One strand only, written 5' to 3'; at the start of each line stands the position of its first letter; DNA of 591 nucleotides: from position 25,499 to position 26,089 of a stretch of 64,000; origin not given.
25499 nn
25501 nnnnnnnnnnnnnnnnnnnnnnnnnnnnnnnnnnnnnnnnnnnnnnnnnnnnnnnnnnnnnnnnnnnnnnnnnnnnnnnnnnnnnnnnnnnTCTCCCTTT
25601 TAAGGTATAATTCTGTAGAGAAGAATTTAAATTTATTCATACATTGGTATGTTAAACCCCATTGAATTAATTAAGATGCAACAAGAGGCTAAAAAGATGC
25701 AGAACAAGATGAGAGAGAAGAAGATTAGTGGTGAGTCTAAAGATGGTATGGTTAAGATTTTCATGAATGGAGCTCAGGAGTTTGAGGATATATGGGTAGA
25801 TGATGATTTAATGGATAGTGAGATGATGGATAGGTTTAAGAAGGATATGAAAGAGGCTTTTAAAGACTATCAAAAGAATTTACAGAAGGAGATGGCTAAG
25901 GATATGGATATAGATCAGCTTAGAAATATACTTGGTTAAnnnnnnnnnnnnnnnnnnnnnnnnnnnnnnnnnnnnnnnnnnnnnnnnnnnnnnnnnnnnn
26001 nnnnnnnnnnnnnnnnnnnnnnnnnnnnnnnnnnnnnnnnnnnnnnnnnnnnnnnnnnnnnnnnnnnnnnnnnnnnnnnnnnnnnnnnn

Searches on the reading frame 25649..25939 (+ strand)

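Call 48: search_protein_families(library=pfam, proteins=[window:25649-25939:+], max_evalue=0.001)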
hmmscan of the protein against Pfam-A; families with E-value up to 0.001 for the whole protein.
window:25649-25939:+ (96 aa): 1 family
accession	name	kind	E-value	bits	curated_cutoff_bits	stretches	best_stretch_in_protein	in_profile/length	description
PF02575.21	YbaB_DNA_bd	-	9.5e-15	55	25.5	1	9-86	6-83/91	YbaB/EbfC DNA-binding family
